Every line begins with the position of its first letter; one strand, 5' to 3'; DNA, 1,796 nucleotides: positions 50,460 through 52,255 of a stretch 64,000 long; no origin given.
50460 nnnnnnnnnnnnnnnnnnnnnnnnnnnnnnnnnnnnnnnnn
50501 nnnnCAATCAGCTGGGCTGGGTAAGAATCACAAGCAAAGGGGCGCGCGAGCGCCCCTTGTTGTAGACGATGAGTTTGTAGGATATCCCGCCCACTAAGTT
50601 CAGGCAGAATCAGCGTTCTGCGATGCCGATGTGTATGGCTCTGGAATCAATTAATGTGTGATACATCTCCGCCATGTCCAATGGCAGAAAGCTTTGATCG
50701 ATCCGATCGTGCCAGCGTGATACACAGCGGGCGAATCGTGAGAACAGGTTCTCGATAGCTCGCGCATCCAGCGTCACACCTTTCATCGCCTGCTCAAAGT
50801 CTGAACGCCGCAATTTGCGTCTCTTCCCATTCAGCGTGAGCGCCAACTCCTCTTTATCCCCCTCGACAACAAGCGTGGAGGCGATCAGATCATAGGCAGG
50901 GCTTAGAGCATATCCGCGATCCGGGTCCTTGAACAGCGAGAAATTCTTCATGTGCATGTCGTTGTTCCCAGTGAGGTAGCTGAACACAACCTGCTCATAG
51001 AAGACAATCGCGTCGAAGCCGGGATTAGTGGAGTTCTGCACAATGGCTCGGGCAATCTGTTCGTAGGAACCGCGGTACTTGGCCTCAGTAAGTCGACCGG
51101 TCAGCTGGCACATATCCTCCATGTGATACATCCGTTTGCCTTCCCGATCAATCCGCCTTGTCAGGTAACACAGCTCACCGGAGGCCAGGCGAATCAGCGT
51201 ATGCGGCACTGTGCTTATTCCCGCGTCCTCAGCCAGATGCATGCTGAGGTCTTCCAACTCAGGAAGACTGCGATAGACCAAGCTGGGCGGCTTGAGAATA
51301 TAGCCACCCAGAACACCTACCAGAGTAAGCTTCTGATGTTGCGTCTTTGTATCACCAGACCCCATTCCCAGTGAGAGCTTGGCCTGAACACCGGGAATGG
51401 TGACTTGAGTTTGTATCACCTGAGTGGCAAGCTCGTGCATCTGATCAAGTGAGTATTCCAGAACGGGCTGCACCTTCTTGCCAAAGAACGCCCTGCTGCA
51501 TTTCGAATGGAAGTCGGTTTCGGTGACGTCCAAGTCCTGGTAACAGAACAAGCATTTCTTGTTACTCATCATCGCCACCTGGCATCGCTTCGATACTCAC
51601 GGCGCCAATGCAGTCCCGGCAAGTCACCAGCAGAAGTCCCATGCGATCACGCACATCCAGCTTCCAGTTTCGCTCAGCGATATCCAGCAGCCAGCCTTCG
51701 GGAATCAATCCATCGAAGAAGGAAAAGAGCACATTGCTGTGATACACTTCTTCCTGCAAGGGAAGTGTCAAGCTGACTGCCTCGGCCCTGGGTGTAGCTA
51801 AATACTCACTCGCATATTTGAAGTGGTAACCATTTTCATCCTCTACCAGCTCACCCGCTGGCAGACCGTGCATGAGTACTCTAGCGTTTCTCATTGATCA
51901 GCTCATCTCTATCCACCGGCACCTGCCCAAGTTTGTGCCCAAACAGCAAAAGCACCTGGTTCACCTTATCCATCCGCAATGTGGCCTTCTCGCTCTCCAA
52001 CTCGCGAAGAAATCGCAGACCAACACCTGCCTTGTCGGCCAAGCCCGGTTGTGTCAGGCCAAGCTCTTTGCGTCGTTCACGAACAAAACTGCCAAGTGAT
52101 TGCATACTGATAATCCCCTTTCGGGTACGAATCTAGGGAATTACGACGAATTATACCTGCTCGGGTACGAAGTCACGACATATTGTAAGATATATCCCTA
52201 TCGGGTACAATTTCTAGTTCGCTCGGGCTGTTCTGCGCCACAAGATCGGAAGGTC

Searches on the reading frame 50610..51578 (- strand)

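Call 66: search_protein_families(library=pfam, proteins=[window:50610-51578:-], max_evalue=0.001)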
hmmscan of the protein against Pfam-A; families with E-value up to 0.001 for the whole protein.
window:50610-51578:- (322 aa): 1 family
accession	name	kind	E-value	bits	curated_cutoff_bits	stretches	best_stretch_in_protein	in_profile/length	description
PF07804.18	HipA_C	-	7.5e-43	147.1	30.5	1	60-289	2-213/213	HipA-like C-terminal domain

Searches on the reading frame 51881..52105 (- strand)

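Call 66: search_protein_families(library=pfam, proteins=[window:51881-52105:-], max_evalue=0.001)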
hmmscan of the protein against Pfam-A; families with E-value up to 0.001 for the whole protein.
window:51881-52105:- (74 aa): 3 families
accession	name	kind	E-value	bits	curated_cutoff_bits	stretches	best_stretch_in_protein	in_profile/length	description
PF12844.13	HTH_19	-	1e-06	29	30.2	1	5-56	1-52/64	Helix-turn-helix domain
PF01381.28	HTH_3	-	1.8e-05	25.1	23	1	8-52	1-45/55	Helix-turn-helix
PF13560.12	HTH_31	-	0.00019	22.1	27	1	4-51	2-50/64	Helix-turn-helix domain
